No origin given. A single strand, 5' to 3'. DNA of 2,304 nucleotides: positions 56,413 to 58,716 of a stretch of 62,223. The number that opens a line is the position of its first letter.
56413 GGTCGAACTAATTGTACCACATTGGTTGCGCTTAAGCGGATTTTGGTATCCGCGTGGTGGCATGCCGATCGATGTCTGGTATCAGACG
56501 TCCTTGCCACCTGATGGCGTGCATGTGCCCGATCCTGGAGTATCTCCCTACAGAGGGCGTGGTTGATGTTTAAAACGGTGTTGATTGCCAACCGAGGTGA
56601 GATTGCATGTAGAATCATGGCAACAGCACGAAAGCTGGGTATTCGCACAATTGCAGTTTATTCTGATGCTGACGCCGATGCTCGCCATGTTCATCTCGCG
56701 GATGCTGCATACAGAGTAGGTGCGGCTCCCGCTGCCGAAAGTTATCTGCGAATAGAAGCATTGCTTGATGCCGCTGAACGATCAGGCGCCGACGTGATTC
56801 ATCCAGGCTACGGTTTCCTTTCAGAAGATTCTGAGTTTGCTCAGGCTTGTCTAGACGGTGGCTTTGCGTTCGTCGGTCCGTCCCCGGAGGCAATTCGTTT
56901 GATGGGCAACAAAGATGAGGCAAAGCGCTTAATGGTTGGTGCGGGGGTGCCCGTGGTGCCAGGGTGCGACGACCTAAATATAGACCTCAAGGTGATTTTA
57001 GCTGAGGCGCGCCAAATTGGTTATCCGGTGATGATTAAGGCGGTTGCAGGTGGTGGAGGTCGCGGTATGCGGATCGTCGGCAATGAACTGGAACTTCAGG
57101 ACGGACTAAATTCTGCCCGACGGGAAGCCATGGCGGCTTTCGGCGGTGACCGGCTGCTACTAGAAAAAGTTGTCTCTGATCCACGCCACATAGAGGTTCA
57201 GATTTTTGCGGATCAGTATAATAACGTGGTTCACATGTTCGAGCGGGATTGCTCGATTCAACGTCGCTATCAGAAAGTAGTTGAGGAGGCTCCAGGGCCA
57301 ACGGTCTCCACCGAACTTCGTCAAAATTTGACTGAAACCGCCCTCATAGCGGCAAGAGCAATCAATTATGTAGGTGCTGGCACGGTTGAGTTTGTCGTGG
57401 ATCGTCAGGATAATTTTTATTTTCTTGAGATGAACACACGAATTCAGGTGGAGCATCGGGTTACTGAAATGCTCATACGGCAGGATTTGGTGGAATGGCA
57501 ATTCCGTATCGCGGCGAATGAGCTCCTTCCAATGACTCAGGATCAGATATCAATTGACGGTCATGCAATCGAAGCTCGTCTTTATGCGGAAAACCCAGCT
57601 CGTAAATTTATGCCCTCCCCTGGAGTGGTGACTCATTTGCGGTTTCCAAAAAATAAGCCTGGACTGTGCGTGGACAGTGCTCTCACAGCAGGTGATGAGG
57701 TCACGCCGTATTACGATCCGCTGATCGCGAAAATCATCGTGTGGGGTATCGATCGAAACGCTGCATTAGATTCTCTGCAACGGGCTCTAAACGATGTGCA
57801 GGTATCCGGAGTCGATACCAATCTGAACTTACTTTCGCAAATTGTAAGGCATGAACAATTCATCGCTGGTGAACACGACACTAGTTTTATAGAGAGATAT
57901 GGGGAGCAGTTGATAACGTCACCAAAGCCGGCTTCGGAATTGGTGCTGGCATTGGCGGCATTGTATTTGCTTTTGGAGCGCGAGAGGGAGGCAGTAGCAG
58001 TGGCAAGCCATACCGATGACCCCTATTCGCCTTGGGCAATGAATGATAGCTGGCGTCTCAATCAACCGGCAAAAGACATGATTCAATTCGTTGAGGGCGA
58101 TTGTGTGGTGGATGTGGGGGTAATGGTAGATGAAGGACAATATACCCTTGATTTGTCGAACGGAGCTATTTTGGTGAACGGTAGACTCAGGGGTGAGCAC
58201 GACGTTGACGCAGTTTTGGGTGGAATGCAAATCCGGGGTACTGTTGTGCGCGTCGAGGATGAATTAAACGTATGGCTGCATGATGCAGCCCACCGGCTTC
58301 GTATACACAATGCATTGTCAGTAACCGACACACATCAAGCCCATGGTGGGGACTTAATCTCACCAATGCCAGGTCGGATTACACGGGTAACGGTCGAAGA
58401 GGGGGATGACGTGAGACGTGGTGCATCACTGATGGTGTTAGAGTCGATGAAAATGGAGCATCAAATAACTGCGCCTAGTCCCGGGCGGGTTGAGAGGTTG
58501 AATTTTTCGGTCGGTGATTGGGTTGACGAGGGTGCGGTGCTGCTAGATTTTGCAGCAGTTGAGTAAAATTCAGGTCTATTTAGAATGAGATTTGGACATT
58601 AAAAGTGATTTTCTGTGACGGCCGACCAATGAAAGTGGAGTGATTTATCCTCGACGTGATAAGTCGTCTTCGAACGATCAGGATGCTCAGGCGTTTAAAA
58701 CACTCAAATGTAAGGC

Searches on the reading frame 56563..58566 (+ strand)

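Call 32: search_protein_families(library=pfam, proteins=[window:56563-58566:+], max_evalue=0.0001)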
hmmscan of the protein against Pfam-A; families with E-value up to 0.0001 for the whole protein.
window:56563-58566:+ (667 aa): 8 families
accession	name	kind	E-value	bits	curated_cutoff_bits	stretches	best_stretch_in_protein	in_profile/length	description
PF02786.22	CPSase_L_D2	-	2.4e-69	233.5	19.8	1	117-323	2-209/211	Carbamoyl-phosphate synthase L chain, ATP binding domain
PF00289.28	Biotin_carb_N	-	1.4e-43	148.3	25.5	1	2-111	1-110/110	Biotin carboxylase, N-terminal domain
PF02785.25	Biotin_carb_C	-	6.6e-40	136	32.4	1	337-445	1-108/108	Biotin carboxylase C-terminal domain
PF00364.28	Biotin_lipoyl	-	4.7e-15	55.6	22.1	1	598-661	3-71/73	Biotin-requiring enzyme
PF21139.3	BT_MCC_alpha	-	5.6e-12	46.5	31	1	460-582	3-114/118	Methylcrotonyl-CoA carboxylase, alpha-subunit, BT domain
PF07478.18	Dala_Dala_lig_C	-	1.2e-10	41.7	24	1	144-292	27-174/204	D-ala D-ala ligase C-terminus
PF02222.28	ATP-grasp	-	1.1e-07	32.1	27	1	147-293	24-162/179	ATP-grasp domain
PF13533.13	Biotin_lipoyl_2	-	2.3e-05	24.5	29.8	0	600-620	5-25/32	Biotin-lipoyl like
